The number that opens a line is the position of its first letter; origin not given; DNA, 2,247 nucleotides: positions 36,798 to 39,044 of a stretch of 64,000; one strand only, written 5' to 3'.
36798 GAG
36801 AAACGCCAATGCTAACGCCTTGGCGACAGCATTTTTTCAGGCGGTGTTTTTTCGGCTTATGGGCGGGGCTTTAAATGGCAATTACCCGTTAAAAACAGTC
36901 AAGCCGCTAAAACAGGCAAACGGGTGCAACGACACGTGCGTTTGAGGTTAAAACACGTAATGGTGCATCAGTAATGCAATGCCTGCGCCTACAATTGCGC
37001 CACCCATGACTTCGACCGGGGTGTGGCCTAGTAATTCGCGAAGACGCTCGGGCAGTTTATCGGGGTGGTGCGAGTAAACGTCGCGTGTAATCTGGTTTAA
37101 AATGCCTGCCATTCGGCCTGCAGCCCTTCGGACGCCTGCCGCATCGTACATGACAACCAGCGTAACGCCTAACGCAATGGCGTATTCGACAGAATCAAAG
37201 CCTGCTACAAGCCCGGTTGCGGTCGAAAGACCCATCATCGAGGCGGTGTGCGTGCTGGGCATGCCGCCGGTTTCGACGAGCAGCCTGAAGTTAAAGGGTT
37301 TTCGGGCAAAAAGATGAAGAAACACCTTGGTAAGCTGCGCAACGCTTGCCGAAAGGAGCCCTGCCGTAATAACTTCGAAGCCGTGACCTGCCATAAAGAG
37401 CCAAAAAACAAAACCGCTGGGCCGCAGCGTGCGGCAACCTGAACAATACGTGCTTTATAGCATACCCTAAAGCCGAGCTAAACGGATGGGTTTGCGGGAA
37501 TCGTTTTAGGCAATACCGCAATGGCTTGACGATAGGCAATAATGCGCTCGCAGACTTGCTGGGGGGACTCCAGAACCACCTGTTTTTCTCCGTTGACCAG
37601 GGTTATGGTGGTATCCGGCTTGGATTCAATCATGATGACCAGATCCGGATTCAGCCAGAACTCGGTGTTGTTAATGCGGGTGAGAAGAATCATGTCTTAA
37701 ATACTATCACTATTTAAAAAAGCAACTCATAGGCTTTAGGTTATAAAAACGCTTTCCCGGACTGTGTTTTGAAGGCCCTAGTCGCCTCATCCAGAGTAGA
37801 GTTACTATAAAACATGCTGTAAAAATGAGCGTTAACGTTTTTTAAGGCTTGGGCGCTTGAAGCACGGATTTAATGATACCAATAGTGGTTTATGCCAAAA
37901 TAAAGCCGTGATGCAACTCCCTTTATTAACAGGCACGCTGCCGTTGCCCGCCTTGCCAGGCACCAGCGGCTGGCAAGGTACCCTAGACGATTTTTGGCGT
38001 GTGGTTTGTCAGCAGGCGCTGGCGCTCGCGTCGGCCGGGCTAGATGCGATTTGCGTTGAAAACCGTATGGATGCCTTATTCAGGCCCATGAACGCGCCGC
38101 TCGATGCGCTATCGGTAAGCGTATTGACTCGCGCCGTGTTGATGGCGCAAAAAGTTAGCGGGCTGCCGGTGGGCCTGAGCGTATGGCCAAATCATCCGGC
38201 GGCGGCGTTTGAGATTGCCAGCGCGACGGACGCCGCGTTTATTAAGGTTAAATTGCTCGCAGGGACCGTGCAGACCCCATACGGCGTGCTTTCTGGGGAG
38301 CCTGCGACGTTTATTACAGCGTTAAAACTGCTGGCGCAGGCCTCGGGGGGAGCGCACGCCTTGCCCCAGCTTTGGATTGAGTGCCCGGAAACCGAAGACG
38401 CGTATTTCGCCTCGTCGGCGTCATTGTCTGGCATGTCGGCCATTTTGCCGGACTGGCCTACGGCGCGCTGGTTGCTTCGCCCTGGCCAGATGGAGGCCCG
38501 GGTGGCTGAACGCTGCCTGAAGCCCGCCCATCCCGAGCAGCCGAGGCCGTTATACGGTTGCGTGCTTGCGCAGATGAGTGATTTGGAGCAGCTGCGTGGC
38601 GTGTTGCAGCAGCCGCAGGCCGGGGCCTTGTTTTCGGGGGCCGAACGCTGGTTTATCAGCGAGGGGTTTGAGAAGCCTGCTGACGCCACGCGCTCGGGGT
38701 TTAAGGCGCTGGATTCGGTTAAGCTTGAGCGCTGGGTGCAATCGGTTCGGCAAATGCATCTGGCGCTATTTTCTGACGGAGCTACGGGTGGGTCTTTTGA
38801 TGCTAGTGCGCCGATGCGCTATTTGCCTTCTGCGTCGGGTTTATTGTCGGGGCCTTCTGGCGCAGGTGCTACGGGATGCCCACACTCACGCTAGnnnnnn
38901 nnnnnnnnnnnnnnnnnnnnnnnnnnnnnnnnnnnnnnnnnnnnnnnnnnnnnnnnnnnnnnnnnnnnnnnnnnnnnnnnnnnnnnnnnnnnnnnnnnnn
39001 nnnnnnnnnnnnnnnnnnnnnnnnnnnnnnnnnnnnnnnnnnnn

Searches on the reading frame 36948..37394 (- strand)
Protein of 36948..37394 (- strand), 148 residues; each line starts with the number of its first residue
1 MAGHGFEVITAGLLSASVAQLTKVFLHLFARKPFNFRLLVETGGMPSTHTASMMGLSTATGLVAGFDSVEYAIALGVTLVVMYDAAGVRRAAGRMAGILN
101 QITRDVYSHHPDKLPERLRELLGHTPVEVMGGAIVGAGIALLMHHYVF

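Call 3: search_protein_families(library=pfam, proteins=[window:36948-37394:-], max_evalue=0.01)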
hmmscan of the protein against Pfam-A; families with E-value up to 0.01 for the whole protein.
window:36948-37394:- (148 aa): 2 families
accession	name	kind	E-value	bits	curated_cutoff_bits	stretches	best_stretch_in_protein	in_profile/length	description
PF02681.20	DUF212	-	3.6e-41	140.7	26.5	1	8-137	5-124/126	Divergent PAP2 family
PF01569.27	PAP2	-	0.0064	16.7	27.2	0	42-82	48-93/130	PAP2 superfamily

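Call 4: search_protein_families(library=ncbifam, proteins=[window:36948-37394:-], max_evalue=0.01)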
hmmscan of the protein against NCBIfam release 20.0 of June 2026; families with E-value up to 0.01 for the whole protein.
window:36948-37394:- (148 aa): 0 families

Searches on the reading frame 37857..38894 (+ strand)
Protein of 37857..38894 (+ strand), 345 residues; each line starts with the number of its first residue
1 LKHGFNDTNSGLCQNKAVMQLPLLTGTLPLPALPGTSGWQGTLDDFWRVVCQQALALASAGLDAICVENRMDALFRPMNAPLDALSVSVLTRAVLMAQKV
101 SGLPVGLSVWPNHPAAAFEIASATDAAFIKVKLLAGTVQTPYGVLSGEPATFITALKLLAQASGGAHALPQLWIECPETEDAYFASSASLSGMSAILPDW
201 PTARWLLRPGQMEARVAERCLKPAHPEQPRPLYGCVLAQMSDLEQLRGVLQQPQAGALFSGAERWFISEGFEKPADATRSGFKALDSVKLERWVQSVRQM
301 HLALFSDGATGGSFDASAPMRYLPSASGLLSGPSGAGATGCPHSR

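Call 3: search_protein_families(library=pfam, proteins=[window:37857-38894:+], max_evalue=0.01)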
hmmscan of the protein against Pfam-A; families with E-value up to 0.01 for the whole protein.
window:37857-38894:+ (345 aa): 1 family
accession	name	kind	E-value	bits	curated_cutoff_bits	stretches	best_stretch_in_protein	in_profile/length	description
PF03437.21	BtpA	-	2.1e-20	73.7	30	1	26-159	7-137/254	BtpA family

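Call 4: search_protein_families(library=ncbifam, proteins=[window:37857-38894:+], max_evalue=0.01)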
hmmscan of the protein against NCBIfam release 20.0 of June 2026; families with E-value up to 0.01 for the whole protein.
window:37857-38894:+ (345 aa): 2 families
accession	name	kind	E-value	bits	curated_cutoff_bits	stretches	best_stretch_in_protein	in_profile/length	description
NF045918.1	PhsystIBiosynBtpA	equivalog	1.4e-19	70.5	400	1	26-151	13-136/261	photosystem I biogenesis protein BtpA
TIGR00259.1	thylakoid_BtpA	subfamily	1e-18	67.8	153.4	1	27-153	7-130/257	BtpA/SgcQ family protein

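Call 8: find_homologous_proteins(query=window:37911-38894:+, max_evalue=0.001)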
Query window:37911-38894:+ (327 aa): 2 proteins with E <= 0.001 among 8000 candidates.
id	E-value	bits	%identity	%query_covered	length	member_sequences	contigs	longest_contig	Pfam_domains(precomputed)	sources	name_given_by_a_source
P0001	1.0e-213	727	100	100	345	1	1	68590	PF03437.22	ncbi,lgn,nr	ncbi:MAG: BtpA/SgcQ family protein [Vampirovibrionales bacterium]|nr:BtpA/SgcQ family protein [Vampi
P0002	4.2e-10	58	42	32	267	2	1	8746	PF03437.22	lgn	-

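Call 19: search_protein_representatives(protein=window:37911-38894:+)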
Query: 327 residues. Proteins with E-value up to 0.001 (for the whole library): 405; up to 1e-10: 52; up to 1e-30: 2. The best 150 are listed.
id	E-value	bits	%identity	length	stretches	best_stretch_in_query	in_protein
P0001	3.3e-214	726.6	100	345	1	1-327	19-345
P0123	8.4e-43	163.3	40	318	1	7-281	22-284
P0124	8.4e-18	81.2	41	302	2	6-132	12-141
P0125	1.3e-16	77.2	43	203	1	3-132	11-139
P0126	6.3e-16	75.0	35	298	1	6-159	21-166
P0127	1.6e-15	73.7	38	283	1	3-140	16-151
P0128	9.5e-15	71.1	39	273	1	4-130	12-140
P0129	9.6e-15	71.1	30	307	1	7-283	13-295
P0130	1.7e-14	70.3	40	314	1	4-129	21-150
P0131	1.7e-14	70.3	38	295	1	6-129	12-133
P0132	2.8e-14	69.6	34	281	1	3-139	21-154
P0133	2.8e-14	69.6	40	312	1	6-135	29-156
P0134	3.2e-14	69.4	39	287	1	7-130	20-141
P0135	3.4e-14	69.3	29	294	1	9-281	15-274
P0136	6.7e-14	68.3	39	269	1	6-133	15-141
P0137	1.2e-13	67.5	35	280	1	6-138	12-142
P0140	1.9e-13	66.9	33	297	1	6-276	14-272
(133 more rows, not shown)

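Call 29: search_solved_structures(query=window:37911-38894:+, show_alignments=2, max_evalue=1)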
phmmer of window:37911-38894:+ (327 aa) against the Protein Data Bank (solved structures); distinct sequences matched with E-value up to 1: 0.

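Call 35: list_cluster_members(proteins=[P0124, P0126, P0127, P0129, P0130, P0131, P0133, P0135, P0137, P0140])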
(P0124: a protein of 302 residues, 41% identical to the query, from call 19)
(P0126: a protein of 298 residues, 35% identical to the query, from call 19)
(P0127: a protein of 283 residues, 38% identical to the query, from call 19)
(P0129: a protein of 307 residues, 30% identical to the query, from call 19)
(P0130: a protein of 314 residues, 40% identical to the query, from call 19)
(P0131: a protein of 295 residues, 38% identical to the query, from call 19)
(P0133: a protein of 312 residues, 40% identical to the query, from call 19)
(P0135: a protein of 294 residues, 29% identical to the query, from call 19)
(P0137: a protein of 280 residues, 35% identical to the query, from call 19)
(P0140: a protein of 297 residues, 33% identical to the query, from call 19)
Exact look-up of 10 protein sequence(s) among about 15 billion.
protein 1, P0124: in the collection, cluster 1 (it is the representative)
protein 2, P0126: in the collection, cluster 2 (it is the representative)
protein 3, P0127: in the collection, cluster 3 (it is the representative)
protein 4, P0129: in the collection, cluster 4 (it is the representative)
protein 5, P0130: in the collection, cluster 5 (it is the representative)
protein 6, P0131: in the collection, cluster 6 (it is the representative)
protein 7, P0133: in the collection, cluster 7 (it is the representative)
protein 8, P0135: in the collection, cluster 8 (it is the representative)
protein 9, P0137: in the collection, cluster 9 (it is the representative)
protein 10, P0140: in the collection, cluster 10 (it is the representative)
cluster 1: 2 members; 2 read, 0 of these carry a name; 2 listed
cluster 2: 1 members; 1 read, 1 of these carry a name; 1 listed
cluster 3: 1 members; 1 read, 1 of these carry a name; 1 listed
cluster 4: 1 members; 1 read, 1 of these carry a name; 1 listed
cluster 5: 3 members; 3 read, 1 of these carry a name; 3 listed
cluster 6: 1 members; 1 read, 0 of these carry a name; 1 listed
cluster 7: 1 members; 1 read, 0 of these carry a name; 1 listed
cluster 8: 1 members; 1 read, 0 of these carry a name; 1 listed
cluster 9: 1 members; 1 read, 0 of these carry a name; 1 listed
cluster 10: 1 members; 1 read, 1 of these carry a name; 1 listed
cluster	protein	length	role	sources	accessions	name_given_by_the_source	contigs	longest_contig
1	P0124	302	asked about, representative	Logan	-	-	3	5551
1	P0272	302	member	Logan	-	-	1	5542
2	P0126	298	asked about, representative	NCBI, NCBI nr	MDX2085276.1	MAG: BtpA/SgcQ family protein [Candidatus Melainabacteria bacterium] | BtpA/SgcQ family protein [Candidatus Melainabacteria bacterium]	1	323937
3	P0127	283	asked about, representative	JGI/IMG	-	uncharacterized protein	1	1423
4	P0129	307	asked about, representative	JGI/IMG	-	predicted TIM-barrel enzyme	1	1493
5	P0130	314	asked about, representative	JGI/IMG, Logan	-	predicted TIM-barrel enzyme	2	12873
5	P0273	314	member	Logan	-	-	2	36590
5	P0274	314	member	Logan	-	-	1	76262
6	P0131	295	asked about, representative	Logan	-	-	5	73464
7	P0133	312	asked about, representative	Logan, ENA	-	-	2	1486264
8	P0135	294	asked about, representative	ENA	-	-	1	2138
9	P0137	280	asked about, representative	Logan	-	-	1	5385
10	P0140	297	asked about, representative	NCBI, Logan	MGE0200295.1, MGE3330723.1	MAG: BtpA/SgcQ family protein [Candidatus Melainabacteria bacterium]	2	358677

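Call 36: find_encoding_contigs(protein=P0126, flank=6000, max_places=1)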
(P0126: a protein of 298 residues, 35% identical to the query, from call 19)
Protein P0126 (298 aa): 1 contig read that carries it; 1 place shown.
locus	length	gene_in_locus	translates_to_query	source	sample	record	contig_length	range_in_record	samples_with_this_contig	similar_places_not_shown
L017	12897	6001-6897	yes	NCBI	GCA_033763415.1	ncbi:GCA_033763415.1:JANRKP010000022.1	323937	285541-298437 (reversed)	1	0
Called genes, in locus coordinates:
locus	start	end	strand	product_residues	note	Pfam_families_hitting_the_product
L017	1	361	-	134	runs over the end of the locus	-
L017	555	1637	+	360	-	PF13432:TPR_16 (weak), PF00515:TPR_1 (weak), PF13414:TPR_11, PF13431:TPR_17 (weak), PF00515:TPR_1 (weak), PF13414:TPR_11, PF13432:TPR_16, PF14559:TPR_19, +16 more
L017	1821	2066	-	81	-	-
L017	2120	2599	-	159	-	-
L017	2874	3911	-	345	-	PF01210:NAD_Gly3P_dh_N, PF03807:F420_oxidored (faint), PF07479:NAD_Gly3P_dh_C, PF20618:GPD_NAD_C_bact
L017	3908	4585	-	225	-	PF02660:G3P_acyltransf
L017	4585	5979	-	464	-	PF00009:GTP_EFTU, PF01926:MMR_HSR1, PF02421:FeoB_N, PF04548:AIG1, PF00009:GTP_EFTU, PF01926:MMR_HSR1, PF02421:FeoB_N, PF14714:KH_dom-like, +5 more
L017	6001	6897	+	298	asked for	PF03437:BtpA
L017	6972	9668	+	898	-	PF19864:Radical_SAM_N2, PF04055:Radical_SAM, PF10105:DUF2344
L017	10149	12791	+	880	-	PF10150:RNase_E_G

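Call 37: find_encoding_contigs(protein=P0140, flank=6000, max_places=1)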
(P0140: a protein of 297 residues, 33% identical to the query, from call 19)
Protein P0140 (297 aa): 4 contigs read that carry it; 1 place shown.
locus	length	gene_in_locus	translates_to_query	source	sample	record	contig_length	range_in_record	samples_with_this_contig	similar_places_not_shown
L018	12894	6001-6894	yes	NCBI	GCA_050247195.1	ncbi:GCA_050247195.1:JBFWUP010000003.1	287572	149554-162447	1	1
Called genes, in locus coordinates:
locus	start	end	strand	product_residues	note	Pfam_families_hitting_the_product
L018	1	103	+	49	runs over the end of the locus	-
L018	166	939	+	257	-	PF00413:Peptidase_M10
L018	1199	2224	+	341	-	PF13432:TPR_16 (weak), PF14559:TPR_19 (weak), PF13432:TPR_16, PF14559:TPR_19 (weak), PF13414:TPR_11, PF12895:ANAPC3, PF13432:TPR_16, PF13414:TPR_11, +25 more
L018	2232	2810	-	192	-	PF02525:Flavodoxin_2, PF03358:FMN_red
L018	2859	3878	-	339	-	PF01210:NAD_Gly3P_dh_N, PF03807:F420_oxidored (weak), PF07479:NAD_Gly3P_dh_C, PF20618:GPD_NAD_C_bact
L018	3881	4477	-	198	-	PF02660:G3P_acyltransf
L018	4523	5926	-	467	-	PF00009:GTP_EFTU, PF01926:MMR_HSR1, PF02421:FeoB_N, PF04548:AIG1 (weak), PF00009:GTP_EFTU, PF01926:MMR_HSR1, PF02421:FeoB_N, PF14714:KH_dom-like, +7 more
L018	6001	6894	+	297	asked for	PF03437:BtpA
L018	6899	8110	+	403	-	PF14903:WG_beta_rep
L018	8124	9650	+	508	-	PF02074:Peptidase_M32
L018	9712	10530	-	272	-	PF02777:Sod_Fe_C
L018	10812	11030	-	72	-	-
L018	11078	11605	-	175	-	-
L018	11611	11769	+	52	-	-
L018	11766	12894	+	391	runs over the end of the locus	PF10502:Peptidase_S26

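Call 48: predict_structure(alignment_id=A1)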
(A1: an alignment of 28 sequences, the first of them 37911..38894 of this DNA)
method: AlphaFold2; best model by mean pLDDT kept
length: 327 residues; sequences in the alignment: 28
mean_pLDDT: 70.8   pTM: 0.72
mean pLDDT of the five models: 70.8, 70.1, 69.5, 68.6, 65.1
residues with pLDDT >= 90: 94; 70-90: 77; 50-70: 76; < 50: 80
segments of 3 or more residues with pLDDT < 50: 161-181, 196-205, 213-223, 300-327
pLDDT, mean of each block of 10 residues (from residue 1): 87 91 93 97 96 79 90 98 96 88 92 72 68 79 64 59 43 36 55 50 49 48 50 55 79 82 86 91 82 52 40 42 40
secondary structure, 60 per line:
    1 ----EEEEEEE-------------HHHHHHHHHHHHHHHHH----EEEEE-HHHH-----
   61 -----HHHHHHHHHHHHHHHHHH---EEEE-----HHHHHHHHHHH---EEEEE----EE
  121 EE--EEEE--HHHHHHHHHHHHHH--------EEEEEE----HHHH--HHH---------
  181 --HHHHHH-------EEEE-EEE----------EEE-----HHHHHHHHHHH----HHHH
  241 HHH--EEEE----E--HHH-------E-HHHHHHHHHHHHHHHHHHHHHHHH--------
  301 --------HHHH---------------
elements in order: E5-11 H25-41 E46-50 H52-55 H66-83 E87-90 H96-106 E110-114 E119-122 E125-128 H131-144 E153-158 H163-166 H183-188 E196-199 E201-203 E214-216 H222-232 H237-243 E246-249 H269-292 H309-312

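Call 52: fold_search(model_id=the predicted structure, library=pdb)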
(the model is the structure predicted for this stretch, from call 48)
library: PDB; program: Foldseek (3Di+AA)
matches with E <= 10: 1900; with E <= 0.001: 96
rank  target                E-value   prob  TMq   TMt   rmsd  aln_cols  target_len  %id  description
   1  1vs1_C                1.1e-05  1.00  0.40  0.46   8.0       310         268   15  Crystal structure of 3-deoxy-D-arabino-heptulosonate-7-phosphate synthase (DAHP synthase) from Aeropyrum pernix in com (released 2006-05-16)
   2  1vs1_A                1.3e-05  1.00  0.39  0.45   9.2       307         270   14  Crystal structure of 3-deoxy-D-arabino-heptulosonate-7-phosphate synthase (DAHP synthase) from Aeropyrum pernix in com (released 2006-05-16)
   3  4ipj                  1.3e-05  1.00  0.41  0.39   8.6       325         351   10  Crystal Structure of R314K N-acetyl Neuraminic Acid Synthase from Neiserria meningitidis with Malate bound (released 2013-04-10)
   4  6daq_B                1.3e-05  1.00  0.39  0.39   9.4       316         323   13  PhdJ bound to substrate intermediate (released 2019-04-10)
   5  2qyg_A                1.3e-05  1.00  0.38  0.31  10.4       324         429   15  Crystal Structure of a RuBisCO-like Protein rlp2 from Rhodopseudomonas palustris (released 2007-09-11)
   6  6dan_A                2.6e-05  1.00  0.31  0.31   5.2       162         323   14  PhdJ WT 2 Angstroms resolution (released 2019-04-10)
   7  6dan_C                3.2e-05  1.00  0.39  0.39   9.4       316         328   13  PhdJ WT 2 Angstroms resolution (released 2019-04-10)
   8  4ipi                  3.9e-05  1.00  0.43  0.40   8.3       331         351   10  Crystal Structure of R314A N-acetyl Neuraminic Acid Synthase from Neiserria meningitidis with Malate bound (released 2013-04-10)
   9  6dan_D                4.4e-05  1.00  0.39  0.40   9.8       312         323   13  PhdJ WT 2 Angstroms resolution (released 2019-04-10)
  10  1yx1_B                5.3e-05  1.00  0.32  0.40  10.0       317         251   14  Crystal Structure of Protein of Unknown Function PA2260 from Pseudomonas aeruginosa, Possible Sugar Phosphate Isomeras (released 2005-04-05)
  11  3stc_C                6.3e-05  1.00  0.39  0.46   8.4       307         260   10  Crystal structure of loop 7 truncated mutant of 3-deoxy-D-manno-octulosonate 8-phosphate synthase (KDO8PS) from Neisse (released 2011-11-23)
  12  1pe1_A                6.8e-05  1.00  0.43  0.52   8.5       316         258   10  Aquifex aeolicus KDO8PS in complex with cadmium and 2-PGA (released 2004-02-03)
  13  6daq_A                7.7e-05  1.00  0.31  0.31   5.1       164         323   15  PhdJ bound to substrate intermediate (released 2019-04-10)
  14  2ef9_A                8.7e-05  1.00  0.42  0.50   9.3       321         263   10  Structural and mechanistic changes along an engineered path from metallo to non-metallo KDO8P synthase (released 2007-04-24)
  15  2nwr_A                1.0e-04  1.00  0.42  0.50   8.6       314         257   11  Crystal structure of C11N mutant of KDO8P Synthase in complex with PEP (released 2007-04-24)
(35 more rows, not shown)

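Call 79: predict_structure(alignment_id=A3)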
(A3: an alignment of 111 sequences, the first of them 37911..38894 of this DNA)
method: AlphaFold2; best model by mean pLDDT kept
length: 327 residues; sequences in the alignment: 111
mean_pLDDT: 77.9   pTM: 0.78
mean pLDDT of the five models: 77.9, 76.9, 76.2, 76.0, 75.9
residues with pLDDT >= 90: 118; 70-90: 107; 50-70: 70; < 50: 32
segments of 3 or more residues with pLDDT < 50: 210-214, 300-320
pLDDT, mean of each block of 10 residues (from residue 1): 82 92 94 97 97 87 93 98 97 93 95 90 88 88 79 84 72 75 69 51 54 54 64 62 78 85 87 90 79 56 40 43 51
secondary structure, 60 per line:
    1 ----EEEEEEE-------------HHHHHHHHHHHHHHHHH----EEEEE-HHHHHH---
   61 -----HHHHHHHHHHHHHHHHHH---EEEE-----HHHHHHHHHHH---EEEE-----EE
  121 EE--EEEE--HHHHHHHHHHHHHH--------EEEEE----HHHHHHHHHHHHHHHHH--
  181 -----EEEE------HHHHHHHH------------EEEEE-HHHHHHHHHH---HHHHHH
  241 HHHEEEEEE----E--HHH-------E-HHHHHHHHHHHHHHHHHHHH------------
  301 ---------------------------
elements in order: E5-11 H25-41 E46-50 H52-57 H66-83 E87-90 H96-106 E110-113 E119-122 E125-128 H131-144 E153-157 H162-178 E186-189 H196-203 E216-220 H222-231 H235-243 E244-249 H269-288
